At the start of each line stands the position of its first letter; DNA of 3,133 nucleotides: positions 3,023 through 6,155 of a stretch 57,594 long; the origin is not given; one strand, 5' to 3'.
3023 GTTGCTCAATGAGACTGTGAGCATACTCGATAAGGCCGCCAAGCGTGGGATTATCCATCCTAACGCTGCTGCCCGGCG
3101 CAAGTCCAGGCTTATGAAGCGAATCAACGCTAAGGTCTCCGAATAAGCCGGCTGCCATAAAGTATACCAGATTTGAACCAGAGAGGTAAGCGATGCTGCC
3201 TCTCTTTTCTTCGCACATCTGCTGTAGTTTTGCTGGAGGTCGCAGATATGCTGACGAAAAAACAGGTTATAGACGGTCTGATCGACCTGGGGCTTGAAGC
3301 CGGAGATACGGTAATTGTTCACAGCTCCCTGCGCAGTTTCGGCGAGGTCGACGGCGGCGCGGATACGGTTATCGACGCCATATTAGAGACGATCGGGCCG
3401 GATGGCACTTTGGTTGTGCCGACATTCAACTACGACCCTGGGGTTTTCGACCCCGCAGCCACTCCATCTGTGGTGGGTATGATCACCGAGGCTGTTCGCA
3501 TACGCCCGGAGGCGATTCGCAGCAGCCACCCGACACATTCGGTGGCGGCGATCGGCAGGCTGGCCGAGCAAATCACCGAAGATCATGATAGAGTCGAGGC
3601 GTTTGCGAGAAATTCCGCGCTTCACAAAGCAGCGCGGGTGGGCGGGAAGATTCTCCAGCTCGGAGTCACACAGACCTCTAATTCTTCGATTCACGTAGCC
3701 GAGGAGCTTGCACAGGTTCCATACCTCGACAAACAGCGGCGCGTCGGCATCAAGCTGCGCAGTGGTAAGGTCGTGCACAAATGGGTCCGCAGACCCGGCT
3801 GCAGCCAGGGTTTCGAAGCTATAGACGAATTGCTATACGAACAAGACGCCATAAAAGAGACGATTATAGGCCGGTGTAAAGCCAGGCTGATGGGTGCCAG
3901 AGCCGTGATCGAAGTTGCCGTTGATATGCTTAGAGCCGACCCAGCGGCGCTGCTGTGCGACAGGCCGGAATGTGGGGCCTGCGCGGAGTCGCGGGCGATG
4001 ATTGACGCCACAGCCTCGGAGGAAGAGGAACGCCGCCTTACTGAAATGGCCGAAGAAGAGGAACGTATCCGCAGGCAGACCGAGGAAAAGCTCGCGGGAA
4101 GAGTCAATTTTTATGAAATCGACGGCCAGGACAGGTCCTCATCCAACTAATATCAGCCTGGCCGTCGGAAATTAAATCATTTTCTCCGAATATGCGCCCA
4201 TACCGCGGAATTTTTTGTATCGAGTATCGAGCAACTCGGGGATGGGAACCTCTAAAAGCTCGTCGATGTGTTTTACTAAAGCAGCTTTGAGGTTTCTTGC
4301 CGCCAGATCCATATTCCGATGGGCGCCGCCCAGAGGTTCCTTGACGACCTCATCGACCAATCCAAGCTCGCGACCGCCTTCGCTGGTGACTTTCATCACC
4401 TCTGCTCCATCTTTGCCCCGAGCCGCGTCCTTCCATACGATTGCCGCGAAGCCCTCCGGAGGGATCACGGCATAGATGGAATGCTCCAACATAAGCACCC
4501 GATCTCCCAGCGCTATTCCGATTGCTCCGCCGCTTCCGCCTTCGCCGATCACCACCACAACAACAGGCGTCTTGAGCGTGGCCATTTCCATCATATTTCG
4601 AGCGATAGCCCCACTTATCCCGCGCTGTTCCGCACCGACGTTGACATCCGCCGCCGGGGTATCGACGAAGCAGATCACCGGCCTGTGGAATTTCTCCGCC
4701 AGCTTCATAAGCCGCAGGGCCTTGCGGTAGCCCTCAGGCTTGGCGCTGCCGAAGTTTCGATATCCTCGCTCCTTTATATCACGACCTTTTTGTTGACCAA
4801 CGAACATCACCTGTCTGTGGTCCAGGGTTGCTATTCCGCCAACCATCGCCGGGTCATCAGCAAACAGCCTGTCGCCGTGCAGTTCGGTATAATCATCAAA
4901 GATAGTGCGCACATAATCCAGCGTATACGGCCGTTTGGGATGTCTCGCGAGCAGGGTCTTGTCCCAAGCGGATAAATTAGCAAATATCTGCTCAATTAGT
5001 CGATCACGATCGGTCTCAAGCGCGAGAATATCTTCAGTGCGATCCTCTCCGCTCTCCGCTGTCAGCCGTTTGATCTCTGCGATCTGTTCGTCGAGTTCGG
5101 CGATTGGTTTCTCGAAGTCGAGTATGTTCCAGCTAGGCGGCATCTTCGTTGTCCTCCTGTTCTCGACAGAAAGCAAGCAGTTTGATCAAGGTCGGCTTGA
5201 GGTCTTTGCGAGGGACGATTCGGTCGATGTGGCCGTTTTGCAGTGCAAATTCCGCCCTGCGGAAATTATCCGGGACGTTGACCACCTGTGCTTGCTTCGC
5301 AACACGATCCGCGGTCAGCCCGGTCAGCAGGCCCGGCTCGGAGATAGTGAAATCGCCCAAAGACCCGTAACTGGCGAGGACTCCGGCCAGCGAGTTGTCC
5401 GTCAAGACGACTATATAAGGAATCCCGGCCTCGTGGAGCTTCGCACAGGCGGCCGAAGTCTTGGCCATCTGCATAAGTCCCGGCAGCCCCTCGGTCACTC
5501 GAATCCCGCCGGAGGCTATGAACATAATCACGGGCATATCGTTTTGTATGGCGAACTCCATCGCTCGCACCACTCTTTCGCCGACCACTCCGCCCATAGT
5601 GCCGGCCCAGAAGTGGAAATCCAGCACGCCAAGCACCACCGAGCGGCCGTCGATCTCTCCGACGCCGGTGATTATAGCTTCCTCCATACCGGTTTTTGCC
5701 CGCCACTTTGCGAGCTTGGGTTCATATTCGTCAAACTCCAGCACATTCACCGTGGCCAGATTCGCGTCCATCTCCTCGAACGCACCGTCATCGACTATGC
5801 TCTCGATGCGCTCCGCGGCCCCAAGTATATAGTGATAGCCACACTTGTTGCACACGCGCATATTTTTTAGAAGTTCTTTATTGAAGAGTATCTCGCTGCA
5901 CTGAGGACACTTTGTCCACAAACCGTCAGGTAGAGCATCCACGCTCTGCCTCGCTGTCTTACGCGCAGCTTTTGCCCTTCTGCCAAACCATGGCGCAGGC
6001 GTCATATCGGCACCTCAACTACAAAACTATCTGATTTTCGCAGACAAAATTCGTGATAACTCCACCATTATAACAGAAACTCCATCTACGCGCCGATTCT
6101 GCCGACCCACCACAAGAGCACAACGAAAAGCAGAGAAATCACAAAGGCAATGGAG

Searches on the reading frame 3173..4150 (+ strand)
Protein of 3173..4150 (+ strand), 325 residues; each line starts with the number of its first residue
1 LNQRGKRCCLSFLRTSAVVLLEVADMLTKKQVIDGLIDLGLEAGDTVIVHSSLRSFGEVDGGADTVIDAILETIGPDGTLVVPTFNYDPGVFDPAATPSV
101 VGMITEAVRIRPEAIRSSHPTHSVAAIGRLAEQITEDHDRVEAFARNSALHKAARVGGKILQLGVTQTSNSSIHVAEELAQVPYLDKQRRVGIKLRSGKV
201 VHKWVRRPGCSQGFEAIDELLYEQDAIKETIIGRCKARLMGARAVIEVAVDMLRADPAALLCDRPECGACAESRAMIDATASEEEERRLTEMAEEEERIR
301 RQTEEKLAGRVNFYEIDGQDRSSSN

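Call 67: search_protein_families(library=pfam, proteins=[window:3173-4150:+], max_evalue=0.000001)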
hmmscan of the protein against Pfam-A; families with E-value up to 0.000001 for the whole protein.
window:3173-4150:+ (325 aa): 1 family
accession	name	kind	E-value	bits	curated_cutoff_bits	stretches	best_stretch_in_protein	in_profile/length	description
PF02522.19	Antibiotic_NAT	-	1.1e-53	182.6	25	1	48-253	1-231/232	Aminoglycoside 3-N-acetyltransferase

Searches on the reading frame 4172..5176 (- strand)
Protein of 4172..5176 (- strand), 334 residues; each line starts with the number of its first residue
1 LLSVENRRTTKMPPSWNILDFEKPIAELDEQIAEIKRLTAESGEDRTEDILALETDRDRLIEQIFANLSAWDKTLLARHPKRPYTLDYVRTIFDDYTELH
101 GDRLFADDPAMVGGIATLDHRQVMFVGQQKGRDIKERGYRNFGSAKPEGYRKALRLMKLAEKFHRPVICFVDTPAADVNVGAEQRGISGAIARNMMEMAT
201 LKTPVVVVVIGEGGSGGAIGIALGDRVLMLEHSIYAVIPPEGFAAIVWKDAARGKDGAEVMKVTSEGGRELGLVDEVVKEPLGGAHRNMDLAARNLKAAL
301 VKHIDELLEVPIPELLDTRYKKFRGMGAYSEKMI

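Call 67: search_protein_families(library=pfam, proteins=[window:4172-5176:-], max_evalue=0.000001)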
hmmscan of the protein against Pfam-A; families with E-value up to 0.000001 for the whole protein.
window:4172-5176:- (334 aa): 2 families
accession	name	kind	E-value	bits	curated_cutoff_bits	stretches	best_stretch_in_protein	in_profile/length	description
PF03255.19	ACCA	-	9.5e-132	439.3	23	1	19-327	2-310/310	Acetyl co-enzyme A carboxylase carboxyltransferase-like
PF01039.27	Carboxyl_trans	-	1.4e-14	54.1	22.3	1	75-258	246-429/493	Carboxyl transferase domain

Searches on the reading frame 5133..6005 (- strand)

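Call 67: search_protein_families(library=pfam, proteins=[window:5133-6005:-], max_evalue=0.000001)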
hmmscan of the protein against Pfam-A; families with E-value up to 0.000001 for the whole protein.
window:5133-6005:- (290 aa): 2 families
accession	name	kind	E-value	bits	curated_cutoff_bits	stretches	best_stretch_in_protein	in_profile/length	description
PF01039.27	Carboxyl_trans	-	7.9e-21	74.7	22.3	1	79-229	11-166/493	Carboxyl transferase domain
PF17848.7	Zn_ribbon_ACC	-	5e-10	39.8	24.5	1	30-55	1-26/26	Acetyl-CoA carboxylase zinc finger domain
